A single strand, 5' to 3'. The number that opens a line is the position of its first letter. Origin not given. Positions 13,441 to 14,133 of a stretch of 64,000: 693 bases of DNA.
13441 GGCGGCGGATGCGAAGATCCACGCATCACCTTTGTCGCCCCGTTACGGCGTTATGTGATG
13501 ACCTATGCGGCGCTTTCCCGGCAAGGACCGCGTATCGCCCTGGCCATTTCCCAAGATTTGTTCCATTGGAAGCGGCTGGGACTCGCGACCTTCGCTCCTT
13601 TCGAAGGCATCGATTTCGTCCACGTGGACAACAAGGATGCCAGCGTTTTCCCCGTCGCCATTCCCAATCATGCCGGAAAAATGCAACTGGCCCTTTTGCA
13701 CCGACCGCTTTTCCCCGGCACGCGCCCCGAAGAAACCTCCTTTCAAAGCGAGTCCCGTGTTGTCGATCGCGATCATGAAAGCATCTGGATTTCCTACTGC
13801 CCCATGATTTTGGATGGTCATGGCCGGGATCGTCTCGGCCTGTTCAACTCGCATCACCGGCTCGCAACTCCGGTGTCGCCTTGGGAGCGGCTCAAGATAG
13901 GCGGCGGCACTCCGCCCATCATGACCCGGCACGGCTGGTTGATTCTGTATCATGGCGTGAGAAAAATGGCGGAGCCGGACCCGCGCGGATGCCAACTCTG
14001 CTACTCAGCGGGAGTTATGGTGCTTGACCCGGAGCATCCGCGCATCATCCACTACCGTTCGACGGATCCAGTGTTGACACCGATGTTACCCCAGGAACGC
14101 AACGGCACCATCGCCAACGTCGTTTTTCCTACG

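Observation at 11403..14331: Eukaryote-type HAD phosphomannomutase operonic with GH130 phosphorylase and type I PMI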

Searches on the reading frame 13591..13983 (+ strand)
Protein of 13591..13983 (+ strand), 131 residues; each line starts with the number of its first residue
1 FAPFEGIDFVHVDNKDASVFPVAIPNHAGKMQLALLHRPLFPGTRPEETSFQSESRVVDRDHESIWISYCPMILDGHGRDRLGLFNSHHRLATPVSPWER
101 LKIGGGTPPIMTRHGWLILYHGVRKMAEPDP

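Call 75: search_solved_structures(query=window:13591-13983:+, max_evalue=10, show_alignments=5)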
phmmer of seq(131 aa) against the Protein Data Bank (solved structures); distinct sequences matched with E-value up to 10: 14.
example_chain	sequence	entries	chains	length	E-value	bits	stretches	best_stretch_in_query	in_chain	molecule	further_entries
5ayd_A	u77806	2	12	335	7e-06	29.3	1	85-125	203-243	Beta-1,4-mannooligosaccharide phosphorylase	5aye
1vkd_A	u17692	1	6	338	3e-05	27.2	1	95-124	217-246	conserved hypothetical protein TM1225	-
5b0p_A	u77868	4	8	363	4.1e-05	26.8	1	85-124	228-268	Lin0857 protein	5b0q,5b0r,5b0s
4udg_A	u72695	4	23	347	4.3e-05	26.7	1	92-124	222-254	UHGB_MP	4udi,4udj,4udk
9fj8_A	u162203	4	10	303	4.4e-05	26.7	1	85-122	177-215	1,2-beta-oligomannan phosphorylase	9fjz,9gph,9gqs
4udk_E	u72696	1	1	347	4.4e-05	26.7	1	92-124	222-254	UHGB_MP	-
7fip_A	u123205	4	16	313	4.9e-05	26.5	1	77-124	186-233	Beta-1,2-mannobiose phosphorylase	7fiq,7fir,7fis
9eqq_A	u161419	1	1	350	0.0072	19.5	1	87-123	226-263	Uhgb_MS mannoside synthase from an unknown human gut bacterium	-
9erg_A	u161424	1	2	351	0.0072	19.5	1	87-123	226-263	Uhgb_MS mannoside synthase from an unknown human gut bacterium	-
9erh_A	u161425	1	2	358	0.0074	19.5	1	87-123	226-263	Uhgb_MS mannoside synthase from an unknown human gut bacterium in complex with 1,2-beta-ma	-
5ay9_A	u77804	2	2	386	0.17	15.1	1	102-127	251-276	4-O-beta-D-mannosyl-D-glucose phosphorylase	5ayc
3was_A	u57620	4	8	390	0.37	14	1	100-127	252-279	4-O-beta-D-mannosyl-D-glucose phosphorylase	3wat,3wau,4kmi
3l42_A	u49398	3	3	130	0.7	13.1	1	68-122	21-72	Peregrin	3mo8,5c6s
2x35_A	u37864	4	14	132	0.72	13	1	68-122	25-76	PEREGRIN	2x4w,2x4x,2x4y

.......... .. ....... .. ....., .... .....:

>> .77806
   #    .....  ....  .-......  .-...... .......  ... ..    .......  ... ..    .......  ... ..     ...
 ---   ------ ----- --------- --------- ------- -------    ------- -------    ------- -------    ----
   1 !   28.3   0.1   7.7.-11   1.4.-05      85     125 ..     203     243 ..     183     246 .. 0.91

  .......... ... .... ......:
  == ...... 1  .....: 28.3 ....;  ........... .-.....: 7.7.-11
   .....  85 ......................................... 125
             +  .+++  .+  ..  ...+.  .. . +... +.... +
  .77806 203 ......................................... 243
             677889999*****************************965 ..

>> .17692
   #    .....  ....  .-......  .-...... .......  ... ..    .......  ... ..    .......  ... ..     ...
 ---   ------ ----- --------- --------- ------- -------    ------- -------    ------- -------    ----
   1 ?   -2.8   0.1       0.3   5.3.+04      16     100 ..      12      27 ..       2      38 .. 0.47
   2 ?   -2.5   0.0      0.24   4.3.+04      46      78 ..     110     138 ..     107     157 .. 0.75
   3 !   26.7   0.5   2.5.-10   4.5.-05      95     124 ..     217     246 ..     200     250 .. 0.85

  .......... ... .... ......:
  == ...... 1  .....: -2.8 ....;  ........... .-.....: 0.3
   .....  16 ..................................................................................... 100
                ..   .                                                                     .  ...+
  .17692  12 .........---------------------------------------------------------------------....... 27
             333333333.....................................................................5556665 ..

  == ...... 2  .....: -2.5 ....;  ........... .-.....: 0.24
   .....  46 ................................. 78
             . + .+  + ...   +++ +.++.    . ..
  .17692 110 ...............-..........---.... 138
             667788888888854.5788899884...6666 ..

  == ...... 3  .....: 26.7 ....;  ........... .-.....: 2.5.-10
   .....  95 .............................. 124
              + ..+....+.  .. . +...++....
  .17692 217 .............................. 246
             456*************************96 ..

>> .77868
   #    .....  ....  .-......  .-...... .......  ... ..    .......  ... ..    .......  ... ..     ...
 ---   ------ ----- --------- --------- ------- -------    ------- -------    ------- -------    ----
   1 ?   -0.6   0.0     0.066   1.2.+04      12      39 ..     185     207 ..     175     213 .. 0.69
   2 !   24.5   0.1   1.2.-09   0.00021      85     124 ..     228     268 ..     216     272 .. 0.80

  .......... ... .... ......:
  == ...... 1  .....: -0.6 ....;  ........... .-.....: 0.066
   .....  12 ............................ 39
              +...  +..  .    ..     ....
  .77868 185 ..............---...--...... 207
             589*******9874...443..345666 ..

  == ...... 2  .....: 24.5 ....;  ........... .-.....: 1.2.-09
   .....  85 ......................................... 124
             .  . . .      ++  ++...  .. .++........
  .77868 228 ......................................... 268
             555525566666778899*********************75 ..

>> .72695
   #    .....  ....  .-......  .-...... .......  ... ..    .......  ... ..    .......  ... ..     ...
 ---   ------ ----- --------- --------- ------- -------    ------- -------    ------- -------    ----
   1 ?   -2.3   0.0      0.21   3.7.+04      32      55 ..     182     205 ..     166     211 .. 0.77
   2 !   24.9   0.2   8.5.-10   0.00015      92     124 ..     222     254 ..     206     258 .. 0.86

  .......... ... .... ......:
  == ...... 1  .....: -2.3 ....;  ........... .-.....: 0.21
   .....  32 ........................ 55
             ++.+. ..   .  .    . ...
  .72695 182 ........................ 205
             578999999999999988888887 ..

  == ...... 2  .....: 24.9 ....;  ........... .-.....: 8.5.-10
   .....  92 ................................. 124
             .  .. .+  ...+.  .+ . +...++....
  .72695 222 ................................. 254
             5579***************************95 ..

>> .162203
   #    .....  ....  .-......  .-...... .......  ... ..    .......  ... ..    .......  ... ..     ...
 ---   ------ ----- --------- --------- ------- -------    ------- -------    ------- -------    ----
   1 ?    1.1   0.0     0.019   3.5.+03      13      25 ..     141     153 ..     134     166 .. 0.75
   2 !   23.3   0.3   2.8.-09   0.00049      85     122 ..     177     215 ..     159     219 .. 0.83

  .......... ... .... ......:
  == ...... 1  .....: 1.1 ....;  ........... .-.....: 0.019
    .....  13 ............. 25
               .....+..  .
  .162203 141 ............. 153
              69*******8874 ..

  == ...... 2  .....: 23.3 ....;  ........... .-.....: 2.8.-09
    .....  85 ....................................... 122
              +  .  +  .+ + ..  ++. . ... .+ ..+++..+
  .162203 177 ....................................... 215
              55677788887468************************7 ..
